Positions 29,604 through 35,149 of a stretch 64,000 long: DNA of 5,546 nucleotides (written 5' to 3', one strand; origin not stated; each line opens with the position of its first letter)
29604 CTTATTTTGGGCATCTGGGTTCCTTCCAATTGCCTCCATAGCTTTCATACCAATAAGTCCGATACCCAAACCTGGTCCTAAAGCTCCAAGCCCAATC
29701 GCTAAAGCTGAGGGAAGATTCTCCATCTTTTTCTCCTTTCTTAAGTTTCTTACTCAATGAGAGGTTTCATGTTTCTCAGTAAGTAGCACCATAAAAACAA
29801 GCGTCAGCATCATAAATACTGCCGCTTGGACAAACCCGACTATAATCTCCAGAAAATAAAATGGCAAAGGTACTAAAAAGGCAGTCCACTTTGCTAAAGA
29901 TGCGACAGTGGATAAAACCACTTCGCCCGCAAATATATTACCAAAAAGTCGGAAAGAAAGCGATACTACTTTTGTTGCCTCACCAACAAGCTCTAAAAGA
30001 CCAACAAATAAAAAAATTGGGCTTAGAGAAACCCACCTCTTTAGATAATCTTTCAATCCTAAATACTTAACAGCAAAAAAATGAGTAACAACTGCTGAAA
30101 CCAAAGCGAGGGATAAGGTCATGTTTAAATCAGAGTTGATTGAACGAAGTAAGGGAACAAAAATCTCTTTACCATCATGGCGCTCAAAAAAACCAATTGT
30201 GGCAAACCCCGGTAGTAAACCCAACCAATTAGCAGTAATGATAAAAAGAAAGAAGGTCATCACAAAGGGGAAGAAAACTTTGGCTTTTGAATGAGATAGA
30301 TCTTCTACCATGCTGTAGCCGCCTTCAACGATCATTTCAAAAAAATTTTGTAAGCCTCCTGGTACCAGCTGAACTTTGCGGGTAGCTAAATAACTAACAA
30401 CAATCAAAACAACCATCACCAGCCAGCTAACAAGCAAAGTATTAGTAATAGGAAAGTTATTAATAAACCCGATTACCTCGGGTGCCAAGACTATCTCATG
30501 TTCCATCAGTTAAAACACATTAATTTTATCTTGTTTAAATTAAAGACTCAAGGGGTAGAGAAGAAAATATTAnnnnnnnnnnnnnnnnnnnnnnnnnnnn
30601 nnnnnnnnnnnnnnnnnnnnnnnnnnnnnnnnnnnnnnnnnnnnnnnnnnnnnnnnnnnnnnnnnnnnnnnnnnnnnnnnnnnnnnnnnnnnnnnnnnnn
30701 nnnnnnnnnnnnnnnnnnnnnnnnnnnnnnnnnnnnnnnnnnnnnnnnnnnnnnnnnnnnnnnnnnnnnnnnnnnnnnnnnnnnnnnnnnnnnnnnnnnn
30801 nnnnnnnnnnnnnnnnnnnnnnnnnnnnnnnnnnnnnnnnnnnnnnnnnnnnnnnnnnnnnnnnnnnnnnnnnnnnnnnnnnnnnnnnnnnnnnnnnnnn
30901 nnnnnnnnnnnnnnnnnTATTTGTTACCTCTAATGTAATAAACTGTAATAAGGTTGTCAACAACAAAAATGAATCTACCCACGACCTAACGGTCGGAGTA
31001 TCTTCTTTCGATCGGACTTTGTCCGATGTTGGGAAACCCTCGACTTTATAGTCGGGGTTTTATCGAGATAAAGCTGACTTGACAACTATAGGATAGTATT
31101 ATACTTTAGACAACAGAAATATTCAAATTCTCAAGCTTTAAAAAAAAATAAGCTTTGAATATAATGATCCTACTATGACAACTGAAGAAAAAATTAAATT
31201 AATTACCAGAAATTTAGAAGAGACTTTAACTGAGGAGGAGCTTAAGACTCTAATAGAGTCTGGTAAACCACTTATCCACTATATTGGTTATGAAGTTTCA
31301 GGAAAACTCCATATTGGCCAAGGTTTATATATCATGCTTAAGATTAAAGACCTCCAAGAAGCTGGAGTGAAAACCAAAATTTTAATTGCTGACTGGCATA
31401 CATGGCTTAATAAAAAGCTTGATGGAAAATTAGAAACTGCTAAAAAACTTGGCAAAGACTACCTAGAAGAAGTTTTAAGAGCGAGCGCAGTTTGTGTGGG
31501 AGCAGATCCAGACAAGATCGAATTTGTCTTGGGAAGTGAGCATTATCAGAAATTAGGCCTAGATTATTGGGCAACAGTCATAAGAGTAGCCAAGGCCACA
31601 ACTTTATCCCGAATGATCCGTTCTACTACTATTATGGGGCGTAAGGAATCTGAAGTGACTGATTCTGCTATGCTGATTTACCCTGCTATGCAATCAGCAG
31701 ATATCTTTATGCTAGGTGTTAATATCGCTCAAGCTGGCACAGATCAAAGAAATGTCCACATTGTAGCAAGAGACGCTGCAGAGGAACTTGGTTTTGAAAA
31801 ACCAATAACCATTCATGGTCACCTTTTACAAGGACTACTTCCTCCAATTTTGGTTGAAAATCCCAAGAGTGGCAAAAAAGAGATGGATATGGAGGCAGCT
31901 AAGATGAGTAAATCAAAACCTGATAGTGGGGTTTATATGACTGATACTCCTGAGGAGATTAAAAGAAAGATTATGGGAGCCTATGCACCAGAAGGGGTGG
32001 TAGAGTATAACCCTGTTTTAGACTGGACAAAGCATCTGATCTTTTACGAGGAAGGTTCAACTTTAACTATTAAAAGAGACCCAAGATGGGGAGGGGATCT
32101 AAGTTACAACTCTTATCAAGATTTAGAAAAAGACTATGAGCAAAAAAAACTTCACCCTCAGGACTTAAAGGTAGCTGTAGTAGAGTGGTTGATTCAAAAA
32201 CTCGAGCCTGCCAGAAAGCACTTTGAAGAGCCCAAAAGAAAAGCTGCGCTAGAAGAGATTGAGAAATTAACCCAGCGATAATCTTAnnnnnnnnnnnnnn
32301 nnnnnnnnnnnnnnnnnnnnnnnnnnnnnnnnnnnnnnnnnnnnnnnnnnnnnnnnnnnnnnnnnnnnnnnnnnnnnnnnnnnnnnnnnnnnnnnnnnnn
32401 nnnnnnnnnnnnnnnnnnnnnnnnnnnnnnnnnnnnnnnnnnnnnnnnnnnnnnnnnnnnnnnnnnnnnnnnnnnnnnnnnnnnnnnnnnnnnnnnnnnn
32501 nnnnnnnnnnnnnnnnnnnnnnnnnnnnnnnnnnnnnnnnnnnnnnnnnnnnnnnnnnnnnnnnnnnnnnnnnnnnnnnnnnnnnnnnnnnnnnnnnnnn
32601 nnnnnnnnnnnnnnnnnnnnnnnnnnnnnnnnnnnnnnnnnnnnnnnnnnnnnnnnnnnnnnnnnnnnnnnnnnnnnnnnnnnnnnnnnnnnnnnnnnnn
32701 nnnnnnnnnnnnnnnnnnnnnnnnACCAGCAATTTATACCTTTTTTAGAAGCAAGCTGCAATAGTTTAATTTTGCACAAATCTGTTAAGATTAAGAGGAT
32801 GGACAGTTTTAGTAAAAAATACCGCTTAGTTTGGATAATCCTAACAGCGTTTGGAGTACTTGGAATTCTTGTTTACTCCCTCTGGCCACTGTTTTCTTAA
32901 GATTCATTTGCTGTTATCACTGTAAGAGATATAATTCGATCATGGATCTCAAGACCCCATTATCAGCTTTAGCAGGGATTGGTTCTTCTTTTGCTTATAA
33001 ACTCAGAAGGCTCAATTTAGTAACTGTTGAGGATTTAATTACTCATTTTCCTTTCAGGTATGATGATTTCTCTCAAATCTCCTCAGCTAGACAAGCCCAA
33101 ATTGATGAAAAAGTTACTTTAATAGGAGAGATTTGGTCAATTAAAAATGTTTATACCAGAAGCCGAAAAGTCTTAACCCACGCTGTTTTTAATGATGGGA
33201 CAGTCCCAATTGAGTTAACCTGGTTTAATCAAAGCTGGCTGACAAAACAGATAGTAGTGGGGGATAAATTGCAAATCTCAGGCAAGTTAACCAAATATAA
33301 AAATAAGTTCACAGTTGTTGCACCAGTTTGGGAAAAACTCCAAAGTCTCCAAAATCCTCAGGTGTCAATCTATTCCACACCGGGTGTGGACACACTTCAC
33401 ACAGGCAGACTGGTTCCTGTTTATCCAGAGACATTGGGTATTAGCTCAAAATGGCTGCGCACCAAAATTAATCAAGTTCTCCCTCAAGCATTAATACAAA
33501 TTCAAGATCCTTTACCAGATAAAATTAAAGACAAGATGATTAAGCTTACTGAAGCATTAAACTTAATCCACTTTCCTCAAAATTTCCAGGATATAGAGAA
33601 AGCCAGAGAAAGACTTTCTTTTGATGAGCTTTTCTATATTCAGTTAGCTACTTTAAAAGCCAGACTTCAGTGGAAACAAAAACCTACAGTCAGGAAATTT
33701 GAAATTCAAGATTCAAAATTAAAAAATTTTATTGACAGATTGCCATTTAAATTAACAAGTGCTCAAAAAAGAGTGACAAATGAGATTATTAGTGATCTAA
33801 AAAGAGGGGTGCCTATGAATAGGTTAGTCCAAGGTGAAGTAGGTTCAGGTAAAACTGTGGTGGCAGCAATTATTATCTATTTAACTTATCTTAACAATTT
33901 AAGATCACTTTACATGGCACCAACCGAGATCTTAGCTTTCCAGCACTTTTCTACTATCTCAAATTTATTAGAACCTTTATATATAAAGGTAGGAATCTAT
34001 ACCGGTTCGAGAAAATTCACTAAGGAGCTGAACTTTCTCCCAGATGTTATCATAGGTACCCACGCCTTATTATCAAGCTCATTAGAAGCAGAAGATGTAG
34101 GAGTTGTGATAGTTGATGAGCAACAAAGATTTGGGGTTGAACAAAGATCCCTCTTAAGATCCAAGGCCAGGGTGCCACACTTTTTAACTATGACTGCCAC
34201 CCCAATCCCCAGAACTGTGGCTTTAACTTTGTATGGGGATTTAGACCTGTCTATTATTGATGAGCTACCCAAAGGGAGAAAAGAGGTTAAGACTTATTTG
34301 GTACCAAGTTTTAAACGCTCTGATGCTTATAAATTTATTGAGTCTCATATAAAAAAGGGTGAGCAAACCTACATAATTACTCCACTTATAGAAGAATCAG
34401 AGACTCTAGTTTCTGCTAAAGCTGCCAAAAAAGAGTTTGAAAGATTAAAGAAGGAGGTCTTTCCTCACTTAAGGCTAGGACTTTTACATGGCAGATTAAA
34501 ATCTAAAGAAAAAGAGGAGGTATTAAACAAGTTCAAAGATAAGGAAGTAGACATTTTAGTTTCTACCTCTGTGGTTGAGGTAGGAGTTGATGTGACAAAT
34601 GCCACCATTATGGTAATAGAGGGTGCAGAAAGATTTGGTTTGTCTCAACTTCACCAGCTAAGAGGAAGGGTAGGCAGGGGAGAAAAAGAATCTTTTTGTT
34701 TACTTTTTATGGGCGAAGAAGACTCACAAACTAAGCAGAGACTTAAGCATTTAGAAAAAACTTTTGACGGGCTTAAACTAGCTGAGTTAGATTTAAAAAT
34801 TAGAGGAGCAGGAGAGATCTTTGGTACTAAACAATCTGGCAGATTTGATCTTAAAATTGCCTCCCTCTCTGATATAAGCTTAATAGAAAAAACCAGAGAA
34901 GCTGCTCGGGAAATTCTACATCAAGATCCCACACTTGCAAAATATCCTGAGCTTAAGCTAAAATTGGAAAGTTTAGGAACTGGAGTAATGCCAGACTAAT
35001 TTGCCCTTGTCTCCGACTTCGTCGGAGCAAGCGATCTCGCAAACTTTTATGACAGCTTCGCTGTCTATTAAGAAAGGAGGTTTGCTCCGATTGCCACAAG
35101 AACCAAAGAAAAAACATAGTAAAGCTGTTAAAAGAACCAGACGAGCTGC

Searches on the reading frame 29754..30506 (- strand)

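Call 52: search_protein_families(library=pfam, proteins=[window:29754-30506:-], max_evalue=0.001)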
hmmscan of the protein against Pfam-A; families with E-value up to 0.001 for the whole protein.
window:29754-30506:- (250 aa): 1 family
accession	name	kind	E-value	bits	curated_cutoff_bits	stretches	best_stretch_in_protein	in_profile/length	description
PF00119.25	ATP-synt_A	-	1.1e-47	163.2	33.9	1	25-239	2-216/217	ATP synthase A chain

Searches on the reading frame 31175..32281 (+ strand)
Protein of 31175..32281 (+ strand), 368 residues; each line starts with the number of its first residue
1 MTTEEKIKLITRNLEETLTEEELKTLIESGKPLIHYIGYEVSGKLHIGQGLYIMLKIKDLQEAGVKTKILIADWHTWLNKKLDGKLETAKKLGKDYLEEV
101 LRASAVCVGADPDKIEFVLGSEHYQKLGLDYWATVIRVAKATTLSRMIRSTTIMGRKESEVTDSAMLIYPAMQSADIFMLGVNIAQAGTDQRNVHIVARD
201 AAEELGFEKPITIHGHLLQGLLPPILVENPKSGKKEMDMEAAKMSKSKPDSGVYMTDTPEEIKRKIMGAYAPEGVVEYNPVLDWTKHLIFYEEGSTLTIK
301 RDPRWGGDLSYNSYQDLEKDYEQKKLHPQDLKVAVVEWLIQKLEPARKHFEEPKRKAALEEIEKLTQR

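Call 52: search_protein_families(library=pfam, proteins=[window:31175-32281:+], max_evalue=0.001)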
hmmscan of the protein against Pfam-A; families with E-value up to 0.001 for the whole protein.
window:31175-32281:+ (368 aa): 1 family
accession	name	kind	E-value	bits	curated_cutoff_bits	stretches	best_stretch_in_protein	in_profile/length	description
PF00579.31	tRNA-synt_1b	-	2.3e-39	135.9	21.1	1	30-341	3-289/292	tRNA synthetases class I (W and Y)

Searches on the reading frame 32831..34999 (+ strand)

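Call 52: search_protein_families(library=pfam, proteins=[window:32831-34999:+], max_evalue=0.001)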
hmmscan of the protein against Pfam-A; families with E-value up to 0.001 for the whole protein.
window:32831-34999:+ (722 aa): 7 families
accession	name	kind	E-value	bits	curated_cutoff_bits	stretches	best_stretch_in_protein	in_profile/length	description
PF00270.35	DEAD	-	1.9e-22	80.2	26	1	311-463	3-164/167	DEAD/DEAH box helicase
PF00271.37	Helicase_C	-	3.4e-19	69.6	23.5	1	502-616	9-108/110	Helicase conserved C-terminal domain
PF17191.10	RecG_wedge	-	1.9e-18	67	23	1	49-217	7-159/162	RecG wedge domain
PF19833.4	RecG_dom3_C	-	1.9e-12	47.5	26.8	1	644-704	1-63/87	ATP-dependent DNA helicase RecG, domain 3, C-terminal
PF01336.31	tRNA_anti-codon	-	8e-10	39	27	1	95-170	1-75/75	OB-fold nucleic acid binding domain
PF04851.21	ResIII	-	3.9e-09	37.1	22.5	1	306-458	2-162/164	Type III restriction enzyme, res subunit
PF22590.2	Cas3-like_C_2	-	2.8e-06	28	27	1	531-617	14-104/106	CRISPR-associated nuclease/helicase Cas3, C-terminal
